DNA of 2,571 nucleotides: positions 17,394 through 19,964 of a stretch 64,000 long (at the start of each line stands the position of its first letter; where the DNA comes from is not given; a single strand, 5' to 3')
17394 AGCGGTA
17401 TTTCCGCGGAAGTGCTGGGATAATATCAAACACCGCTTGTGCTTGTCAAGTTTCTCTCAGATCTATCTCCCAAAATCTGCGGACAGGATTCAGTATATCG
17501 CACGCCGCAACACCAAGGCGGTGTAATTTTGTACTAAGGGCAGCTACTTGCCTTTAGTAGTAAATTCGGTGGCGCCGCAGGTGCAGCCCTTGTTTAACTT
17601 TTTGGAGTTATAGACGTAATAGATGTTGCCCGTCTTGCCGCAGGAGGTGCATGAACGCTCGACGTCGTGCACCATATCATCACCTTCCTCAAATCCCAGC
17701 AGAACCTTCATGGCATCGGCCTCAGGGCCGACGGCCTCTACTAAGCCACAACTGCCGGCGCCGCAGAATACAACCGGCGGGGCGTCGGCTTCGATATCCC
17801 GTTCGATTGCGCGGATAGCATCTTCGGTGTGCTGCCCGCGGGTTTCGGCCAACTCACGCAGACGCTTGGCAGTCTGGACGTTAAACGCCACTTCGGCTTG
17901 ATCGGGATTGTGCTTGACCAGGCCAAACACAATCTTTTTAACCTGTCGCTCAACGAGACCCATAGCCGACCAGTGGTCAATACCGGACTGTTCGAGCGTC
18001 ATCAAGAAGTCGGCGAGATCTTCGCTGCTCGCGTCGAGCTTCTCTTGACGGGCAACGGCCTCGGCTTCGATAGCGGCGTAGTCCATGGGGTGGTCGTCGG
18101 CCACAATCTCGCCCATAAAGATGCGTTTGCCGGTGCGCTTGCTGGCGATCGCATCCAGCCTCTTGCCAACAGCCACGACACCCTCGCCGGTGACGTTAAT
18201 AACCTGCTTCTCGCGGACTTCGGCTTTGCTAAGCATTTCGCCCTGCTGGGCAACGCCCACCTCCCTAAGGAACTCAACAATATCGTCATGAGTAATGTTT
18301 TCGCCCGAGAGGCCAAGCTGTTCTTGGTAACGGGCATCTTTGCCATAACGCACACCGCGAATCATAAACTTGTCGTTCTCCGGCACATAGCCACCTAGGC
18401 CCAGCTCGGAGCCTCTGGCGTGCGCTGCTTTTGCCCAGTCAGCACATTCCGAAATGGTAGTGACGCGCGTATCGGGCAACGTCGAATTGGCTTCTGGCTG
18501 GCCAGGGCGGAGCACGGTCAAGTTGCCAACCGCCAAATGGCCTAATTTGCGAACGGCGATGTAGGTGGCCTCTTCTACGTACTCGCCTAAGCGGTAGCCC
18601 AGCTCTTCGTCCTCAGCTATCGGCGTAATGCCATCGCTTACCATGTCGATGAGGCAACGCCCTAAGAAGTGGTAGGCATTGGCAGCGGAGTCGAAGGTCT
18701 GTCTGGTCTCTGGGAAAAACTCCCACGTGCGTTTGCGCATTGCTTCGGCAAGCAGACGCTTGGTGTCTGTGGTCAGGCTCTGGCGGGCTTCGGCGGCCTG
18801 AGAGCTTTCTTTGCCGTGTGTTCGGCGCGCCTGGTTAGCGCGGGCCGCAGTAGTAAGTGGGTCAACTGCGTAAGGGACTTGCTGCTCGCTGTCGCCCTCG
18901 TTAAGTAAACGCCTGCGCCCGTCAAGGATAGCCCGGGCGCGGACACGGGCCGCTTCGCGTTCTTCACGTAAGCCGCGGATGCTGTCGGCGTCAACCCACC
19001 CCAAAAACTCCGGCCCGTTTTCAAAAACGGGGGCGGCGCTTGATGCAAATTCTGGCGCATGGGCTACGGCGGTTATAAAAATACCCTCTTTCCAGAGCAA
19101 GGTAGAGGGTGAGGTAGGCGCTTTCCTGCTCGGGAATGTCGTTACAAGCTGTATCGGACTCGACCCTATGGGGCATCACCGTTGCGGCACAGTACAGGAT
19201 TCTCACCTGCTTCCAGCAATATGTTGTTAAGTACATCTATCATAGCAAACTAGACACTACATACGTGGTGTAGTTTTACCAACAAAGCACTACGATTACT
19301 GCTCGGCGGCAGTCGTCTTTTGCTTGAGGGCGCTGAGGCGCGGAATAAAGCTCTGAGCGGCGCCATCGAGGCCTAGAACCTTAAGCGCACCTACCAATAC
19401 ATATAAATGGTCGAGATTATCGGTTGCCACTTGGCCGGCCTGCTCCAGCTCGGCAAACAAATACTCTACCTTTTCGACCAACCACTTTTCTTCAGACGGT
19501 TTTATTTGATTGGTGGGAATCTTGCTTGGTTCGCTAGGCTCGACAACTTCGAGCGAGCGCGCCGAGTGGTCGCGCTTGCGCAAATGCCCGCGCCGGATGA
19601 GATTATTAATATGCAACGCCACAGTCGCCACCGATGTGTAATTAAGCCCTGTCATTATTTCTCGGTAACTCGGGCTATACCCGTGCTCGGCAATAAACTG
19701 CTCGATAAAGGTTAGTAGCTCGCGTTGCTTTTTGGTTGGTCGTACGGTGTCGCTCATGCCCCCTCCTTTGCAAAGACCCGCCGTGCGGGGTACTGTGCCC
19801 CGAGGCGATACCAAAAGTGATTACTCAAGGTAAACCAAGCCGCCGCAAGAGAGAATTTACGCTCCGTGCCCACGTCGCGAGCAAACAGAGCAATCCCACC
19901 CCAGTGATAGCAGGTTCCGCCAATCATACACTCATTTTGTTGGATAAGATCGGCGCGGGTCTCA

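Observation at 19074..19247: Complete cobalamin riboswitch with a readable ON/OFF mechanism in a CPR genome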

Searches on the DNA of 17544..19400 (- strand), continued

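Call 71: search_with_rna_model(model_id=R1, sources=[L034, L035, L036, L037, L038, L039, L040, L041, L042, L043, L044, L045, L046, L047, L048, L049, L050, L051, L052, L053, L054, L055, L056, L057, L058, L059, L060, L061, L062, L063, L064, L065, L066, L067, L068, L069, L070, L071, L072, L073, L074, L075, L076, L077, L078, L079, L080, L081, L082, L083, L084, L085, L086, L087, L088, L089, L090, L091, L092, L093, L094, L095, L096, L097, L098, L099, L100, L101, L102, L103, L104, L105, L106, L107, L108, L109, L110, L111, L112, L113], max_evalue=0.01, make_alignment=true)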
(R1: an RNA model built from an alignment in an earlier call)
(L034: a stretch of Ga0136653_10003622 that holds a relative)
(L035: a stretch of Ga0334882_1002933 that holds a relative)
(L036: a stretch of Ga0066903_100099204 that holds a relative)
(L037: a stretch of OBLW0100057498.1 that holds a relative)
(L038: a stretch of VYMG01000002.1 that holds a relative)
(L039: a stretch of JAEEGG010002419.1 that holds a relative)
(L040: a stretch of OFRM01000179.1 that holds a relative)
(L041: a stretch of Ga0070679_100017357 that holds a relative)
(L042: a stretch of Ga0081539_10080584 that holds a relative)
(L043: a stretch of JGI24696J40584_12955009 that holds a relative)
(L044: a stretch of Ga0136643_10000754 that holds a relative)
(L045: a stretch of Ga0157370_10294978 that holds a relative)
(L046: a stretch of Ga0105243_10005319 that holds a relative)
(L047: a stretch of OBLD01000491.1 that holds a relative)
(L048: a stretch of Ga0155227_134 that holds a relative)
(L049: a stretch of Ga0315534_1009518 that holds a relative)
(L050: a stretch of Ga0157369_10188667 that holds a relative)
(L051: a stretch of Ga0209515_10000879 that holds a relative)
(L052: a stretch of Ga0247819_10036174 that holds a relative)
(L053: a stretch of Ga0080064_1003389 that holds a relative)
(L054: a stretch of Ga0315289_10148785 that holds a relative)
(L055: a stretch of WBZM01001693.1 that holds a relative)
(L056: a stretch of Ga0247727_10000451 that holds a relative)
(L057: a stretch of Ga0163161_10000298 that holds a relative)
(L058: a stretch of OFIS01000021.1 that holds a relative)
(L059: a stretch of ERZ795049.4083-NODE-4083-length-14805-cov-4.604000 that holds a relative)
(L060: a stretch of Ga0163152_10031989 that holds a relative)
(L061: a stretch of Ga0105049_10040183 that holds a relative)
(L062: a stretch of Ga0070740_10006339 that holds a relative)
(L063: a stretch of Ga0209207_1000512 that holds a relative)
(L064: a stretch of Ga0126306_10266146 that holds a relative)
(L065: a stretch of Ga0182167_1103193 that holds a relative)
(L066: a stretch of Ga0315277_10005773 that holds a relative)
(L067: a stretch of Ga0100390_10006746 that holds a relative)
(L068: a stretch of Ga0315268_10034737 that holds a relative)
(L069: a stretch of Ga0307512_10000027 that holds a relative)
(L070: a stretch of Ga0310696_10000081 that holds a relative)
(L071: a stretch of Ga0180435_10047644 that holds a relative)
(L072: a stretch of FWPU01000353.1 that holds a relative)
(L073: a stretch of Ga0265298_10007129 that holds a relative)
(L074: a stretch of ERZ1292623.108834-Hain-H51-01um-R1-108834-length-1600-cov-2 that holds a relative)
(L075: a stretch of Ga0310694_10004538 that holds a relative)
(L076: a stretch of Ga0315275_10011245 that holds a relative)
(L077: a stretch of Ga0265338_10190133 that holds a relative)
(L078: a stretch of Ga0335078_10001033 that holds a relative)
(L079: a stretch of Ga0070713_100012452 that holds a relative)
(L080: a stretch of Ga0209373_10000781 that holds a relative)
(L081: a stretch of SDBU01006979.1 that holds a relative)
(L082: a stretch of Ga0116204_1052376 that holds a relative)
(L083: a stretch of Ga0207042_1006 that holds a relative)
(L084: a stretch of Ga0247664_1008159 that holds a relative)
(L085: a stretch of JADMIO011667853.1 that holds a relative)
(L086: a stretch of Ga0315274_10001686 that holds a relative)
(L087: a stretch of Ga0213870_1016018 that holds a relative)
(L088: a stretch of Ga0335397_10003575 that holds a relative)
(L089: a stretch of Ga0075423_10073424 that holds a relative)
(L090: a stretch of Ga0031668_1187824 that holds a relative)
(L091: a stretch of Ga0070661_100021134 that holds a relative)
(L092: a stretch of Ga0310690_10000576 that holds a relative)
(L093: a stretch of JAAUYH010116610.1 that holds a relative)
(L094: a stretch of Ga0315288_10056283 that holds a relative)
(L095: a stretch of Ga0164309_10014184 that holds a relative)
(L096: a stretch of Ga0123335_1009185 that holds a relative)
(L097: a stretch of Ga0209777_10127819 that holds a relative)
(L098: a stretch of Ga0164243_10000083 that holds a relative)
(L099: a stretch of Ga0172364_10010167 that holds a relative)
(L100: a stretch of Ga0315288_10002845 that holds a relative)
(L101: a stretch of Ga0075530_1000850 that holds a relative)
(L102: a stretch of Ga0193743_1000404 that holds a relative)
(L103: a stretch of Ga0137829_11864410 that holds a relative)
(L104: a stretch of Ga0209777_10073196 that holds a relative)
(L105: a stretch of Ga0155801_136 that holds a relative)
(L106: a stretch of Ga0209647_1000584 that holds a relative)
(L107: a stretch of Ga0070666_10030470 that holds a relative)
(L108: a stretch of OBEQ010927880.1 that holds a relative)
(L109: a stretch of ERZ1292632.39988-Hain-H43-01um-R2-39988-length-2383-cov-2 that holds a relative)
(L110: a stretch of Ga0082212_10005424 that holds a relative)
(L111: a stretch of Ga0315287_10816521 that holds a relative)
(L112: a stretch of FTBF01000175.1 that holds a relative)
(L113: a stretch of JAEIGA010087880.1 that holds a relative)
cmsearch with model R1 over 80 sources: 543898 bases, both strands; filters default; matches with E-value up to 0.01: 47.
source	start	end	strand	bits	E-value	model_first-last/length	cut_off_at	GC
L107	1666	1801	-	91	5.8e-18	1-115/115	no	0.48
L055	5723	5831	+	90.3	8e-18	1-115/115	no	0.5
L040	2514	2656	+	86.2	7.2e-17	1-115/115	no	0.48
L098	5741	5838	-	83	3.8e-16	1-115/115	no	0.44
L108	4679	4800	+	72.5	1e-13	1-115/115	no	0.47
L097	265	367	+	72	1.3e-13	1-115/115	no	0.32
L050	2079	2167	-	70.6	2.7e-13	27-115/115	5'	0.53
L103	1804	1903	-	69.5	4.9e-13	1-115/115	no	0.45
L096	1100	1224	+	66.8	2.1e-12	1-115/115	no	0.39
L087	745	843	+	66.1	3e-12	1-115/115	no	0.48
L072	6891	7038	-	65.7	3.8e-12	1-115/115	no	0.41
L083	1282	1400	-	65.1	5.3e-12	1-115/115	no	0.55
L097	1463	1561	+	61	4.6e-11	1-115/115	no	0.45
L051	5074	5187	-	60.2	6.8e-11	1-115/115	no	0.53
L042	1591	1712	+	59.8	8.7e-11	1-115/115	no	0.42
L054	240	340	+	58.8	1.4e-10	1-115/115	no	0.44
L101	566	671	+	56.1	5.9e-10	1-115/115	no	0.46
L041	6859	6966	-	56.1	5.9e-10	12-115/115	5'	0.5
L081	8517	8621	+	56.1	6.2e-10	1-115/115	no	0.45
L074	129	275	-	55.6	8e-10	1-115/115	no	0.48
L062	5920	6044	+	54.8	1.2e-09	1-115/115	no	0.5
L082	936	1065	-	54.7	1.3e-09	1-115/115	no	0.35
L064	1060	1175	-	54.5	1.4e-09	1-115/115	no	0.47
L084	1811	1933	-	50.7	1.1e-08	1-115/115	no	0.55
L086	574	703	+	50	1.5e-08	1-115/115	no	0.55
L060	3939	4054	-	48.8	3e-08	1-115/115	no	0.47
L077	136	300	-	47.1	7e-08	1-115/115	no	0.41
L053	10871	10967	-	47.1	7.2e-08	1-115/115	no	0.43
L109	149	272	+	45.9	1.4e-07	1-115/115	no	0.54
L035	4691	4812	-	44.6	2.6e-07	1-115/115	no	0.52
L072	7844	7954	-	44.3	3.1e-07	1-115/115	no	0.42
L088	1522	1623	-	44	3.6e-07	1-115/115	no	0.46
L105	3901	4030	+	42.1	1e-06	1-115/115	no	0.52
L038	5765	5877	+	41.3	1.6e-06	1-115/115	no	0.58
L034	5270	5329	+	39.3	4.5e-06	22-84/115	no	0.63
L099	3203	3262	+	39.3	4.5e-06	22-84/115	no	0.63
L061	357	469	+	39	5.3e-06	1-115/115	no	0.43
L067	6541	6685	-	38.7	6.2e-06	1-115/115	no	0.49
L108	3121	3225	+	38.3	7.7e-06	1-115/115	no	0.4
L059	13735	13883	+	37.3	1.3e-05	1-115/115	no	0.34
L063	2967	3033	+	36.4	2.1e-05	21-85/115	no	0.61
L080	2911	3042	-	36.1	2.4e-05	1-115/115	no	0.41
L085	1217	1290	-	35.4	3.6e-05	19-87/115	no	0.69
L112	598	725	+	34.7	5.2e-05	1-115/115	no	0.6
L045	635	821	-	32.5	0.00016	1-115/115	no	0.6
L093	1568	1659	+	26.8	0.0034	1-115/115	no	0.39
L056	4116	4292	+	24.8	0.0095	1-115/115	no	0.45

Alignment A4: 47 matches aligned to the model, 299 columns, each read 5' to 3' on its own strand. Consensus structure (alignment columns), stored with it:
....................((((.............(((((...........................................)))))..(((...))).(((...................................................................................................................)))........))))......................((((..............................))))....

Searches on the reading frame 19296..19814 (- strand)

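Call 5: search_protein_families(library=pfam, proteins=[window:19296-19814:-], max_evalue=0.1)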
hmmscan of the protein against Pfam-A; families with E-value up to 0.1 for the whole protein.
window:19296-19814:- (172 aa): 2 families
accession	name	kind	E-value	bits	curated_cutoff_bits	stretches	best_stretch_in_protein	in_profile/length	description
PF01726.22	LexA_DNA_bind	-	2.2e-15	56.6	23.7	1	27-86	5-64/65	LexA DNA binding domain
PF13730.12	HTH_36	-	0.016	15.5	25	1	48-78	26-55/55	Helix-turn-helix domain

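Call 40: search_protein_families(library=ncbifam, proteins=[window:19296-19814:-], max_evalue=1)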
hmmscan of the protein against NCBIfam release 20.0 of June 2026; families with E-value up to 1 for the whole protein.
window:19296-19814:- (172 aa): 2 families
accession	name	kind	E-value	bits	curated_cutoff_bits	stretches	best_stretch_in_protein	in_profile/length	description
TIGR00498.1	lexA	equivalog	1.2e-14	54.4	110.95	1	27-100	5-81/203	transcriptional repressor LexA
NF010736.0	PRK14138.1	equivalog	0.065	12.5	395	1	114-157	75-121/244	NAD-dependent deacetylase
